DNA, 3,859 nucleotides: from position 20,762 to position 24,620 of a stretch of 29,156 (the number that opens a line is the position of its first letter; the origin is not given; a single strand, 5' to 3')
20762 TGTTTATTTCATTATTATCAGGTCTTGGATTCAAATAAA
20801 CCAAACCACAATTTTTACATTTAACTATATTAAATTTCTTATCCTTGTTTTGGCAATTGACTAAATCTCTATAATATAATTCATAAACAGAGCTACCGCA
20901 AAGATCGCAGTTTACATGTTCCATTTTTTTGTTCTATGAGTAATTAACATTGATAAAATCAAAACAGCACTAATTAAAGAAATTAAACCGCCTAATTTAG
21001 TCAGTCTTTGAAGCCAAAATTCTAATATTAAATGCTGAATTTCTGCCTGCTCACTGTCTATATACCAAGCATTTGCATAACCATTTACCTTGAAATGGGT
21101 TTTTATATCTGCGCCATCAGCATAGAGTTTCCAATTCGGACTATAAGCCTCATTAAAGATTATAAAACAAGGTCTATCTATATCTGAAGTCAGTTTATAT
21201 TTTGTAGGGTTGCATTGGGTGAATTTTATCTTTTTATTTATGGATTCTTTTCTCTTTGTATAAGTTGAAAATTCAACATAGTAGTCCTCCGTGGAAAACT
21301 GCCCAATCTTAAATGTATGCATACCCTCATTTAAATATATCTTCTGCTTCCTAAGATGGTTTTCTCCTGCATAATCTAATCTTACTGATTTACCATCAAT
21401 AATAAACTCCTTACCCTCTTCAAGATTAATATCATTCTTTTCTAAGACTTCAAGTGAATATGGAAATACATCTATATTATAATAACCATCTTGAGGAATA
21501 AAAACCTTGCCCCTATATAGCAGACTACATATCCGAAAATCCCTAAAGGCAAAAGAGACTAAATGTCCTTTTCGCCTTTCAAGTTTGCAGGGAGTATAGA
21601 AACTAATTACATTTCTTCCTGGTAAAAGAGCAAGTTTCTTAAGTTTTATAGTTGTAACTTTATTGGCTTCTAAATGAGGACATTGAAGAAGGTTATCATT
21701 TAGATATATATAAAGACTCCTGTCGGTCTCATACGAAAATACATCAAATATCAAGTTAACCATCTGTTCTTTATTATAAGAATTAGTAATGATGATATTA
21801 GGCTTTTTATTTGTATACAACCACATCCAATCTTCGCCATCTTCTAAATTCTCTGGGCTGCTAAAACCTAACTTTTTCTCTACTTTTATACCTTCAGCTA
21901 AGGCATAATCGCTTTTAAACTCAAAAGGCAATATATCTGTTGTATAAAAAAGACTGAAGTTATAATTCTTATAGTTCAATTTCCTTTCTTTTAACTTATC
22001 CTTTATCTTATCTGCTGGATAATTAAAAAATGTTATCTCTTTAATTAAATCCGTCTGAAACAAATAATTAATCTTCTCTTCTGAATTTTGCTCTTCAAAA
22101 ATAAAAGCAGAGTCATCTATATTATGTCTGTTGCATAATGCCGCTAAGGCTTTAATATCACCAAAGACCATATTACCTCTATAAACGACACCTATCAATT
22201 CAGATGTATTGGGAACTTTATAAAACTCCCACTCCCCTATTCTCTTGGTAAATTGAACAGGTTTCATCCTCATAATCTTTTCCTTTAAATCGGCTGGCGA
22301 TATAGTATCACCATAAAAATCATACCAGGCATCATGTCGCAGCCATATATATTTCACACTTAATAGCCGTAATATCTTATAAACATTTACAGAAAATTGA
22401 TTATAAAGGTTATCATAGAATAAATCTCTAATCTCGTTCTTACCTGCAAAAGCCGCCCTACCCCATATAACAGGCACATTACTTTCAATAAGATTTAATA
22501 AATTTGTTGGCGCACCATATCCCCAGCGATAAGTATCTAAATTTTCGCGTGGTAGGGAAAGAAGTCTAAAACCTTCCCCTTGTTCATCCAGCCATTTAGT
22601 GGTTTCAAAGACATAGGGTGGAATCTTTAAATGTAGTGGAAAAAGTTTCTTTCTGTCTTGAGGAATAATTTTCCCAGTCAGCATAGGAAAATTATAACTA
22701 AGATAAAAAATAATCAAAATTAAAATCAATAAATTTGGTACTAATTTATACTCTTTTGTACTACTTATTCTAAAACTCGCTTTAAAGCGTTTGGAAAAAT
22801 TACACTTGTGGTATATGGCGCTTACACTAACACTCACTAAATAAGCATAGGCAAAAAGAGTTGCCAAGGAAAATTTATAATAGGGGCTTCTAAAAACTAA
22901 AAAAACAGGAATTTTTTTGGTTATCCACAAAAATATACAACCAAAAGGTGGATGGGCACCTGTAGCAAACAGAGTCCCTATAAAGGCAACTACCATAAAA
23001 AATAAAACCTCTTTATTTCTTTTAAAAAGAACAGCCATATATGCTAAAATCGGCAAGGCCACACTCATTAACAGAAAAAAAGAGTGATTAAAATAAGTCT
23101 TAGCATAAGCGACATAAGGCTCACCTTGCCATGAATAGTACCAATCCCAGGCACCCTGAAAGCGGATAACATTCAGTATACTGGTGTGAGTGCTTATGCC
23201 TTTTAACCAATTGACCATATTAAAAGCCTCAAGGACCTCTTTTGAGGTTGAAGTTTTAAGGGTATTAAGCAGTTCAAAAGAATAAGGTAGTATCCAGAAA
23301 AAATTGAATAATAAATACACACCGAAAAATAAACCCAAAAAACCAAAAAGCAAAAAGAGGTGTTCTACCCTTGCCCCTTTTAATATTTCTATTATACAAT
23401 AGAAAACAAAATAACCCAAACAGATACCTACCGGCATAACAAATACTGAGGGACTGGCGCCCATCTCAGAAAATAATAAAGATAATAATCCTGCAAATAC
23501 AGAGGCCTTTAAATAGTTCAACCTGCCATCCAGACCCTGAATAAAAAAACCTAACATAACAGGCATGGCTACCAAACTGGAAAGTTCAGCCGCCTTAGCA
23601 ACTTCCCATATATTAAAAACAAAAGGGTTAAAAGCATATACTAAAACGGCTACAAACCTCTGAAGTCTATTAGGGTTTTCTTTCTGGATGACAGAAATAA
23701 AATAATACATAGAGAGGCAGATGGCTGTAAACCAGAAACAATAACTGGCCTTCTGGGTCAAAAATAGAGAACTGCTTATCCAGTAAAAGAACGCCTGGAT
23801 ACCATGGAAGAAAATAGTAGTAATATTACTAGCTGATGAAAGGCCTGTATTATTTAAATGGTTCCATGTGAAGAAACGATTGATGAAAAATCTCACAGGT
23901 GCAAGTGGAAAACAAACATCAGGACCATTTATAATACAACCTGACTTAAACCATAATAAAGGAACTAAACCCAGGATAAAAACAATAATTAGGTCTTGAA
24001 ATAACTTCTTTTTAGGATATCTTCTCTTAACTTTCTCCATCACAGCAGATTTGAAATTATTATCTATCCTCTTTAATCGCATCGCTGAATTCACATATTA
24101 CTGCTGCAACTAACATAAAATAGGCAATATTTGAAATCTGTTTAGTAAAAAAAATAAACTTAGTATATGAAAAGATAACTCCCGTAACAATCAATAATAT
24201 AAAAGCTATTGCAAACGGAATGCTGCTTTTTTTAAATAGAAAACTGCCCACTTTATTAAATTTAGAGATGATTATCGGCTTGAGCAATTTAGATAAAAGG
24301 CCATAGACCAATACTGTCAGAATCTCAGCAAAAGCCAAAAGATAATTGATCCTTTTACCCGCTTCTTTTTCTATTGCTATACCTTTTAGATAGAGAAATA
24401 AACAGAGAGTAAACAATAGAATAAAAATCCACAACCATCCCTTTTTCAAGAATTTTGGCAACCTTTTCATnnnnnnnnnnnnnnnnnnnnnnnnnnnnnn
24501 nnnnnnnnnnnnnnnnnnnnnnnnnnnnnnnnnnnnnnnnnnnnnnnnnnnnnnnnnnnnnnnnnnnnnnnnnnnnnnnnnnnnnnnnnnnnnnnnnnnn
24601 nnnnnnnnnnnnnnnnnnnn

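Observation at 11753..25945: Candidate undescribed system: modular multi-GT-C extracytoplasmic glycosylation machine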

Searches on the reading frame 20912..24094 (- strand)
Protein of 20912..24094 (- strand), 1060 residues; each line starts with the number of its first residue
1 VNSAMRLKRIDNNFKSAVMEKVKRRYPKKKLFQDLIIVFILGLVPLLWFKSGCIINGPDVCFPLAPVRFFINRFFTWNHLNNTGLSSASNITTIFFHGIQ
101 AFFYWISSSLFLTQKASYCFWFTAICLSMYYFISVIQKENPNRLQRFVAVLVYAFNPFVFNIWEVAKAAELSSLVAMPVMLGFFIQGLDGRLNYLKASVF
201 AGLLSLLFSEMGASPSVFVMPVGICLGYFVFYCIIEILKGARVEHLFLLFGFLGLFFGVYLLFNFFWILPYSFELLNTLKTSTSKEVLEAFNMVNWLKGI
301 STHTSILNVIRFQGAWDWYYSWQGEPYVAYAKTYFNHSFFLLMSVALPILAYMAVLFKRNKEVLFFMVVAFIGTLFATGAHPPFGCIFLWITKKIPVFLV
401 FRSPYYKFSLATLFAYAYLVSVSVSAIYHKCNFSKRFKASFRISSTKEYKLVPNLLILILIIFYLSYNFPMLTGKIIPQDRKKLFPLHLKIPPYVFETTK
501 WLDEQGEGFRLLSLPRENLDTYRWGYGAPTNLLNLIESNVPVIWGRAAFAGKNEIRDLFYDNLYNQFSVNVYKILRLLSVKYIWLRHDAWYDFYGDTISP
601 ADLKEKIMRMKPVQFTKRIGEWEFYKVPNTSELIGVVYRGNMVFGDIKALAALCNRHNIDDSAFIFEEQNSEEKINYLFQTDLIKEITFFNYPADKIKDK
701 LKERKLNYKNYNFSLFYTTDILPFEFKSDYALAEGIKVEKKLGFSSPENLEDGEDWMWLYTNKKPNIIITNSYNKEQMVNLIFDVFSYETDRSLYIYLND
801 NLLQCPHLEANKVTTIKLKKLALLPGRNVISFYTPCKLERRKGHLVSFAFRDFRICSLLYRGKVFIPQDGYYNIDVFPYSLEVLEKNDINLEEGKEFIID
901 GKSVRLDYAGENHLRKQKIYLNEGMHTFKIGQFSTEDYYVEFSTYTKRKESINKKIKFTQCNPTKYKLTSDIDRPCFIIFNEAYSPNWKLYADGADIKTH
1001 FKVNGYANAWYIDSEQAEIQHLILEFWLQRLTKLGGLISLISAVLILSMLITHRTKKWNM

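Call 4: search_protein_families(library=pfam, proteins=[window:20912-24094:-], max_evalue=0.1)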
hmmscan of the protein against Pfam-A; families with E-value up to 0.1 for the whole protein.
window:20912-24094:- (1060 aa): 1 family
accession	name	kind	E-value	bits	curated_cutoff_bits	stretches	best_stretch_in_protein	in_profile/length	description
PF11847.13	GT-C_AftD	-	0.00013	20.5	26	1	65-538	25-457/661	Alpha-(1->3)-arabinofuranosyltransferase, N-terminal GT-C domain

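Call 5: search_protein_families(library=ncbifam, proteins=[window:20912-24094:-], max_evalue=0.1)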
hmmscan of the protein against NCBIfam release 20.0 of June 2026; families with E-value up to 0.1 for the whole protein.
window:20912-24094:- (1060 aa): 1 family
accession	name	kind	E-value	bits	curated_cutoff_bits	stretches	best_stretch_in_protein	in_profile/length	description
NF053599.1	transp_MmpA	equivalog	0.078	11.5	210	0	339-429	250-342/543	MmpA family trehalose lipid delivery protein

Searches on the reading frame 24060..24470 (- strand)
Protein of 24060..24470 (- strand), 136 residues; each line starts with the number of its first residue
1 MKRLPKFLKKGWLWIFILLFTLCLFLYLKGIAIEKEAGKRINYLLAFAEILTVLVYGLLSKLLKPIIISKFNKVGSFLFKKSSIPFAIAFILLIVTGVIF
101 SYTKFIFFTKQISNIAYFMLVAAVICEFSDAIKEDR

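Call 4: search_protein_families(library=pfam, proteins=[window:24060-24470:-], max_evalue=0.1)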
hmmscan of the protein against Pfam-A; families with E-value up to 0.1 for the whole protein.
window:24060-24470:- (136 aa): 0 families

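Call 5: search_protein_families(library=ncbifam, proteins=[window:24060-24470:-], max_evalue=0.1)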
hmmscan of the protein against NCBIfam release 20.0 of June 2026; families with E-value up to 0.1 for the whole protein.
window:24060-24470:- (136 aa): 1 family
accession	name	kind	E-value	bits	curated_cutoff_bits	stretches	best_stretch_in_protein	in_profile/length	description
NF028537.1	P_eth_NH2_trans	domain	0.098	11.1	500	0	42-125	109-190/527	phosphoethanolamine--lipid A transferase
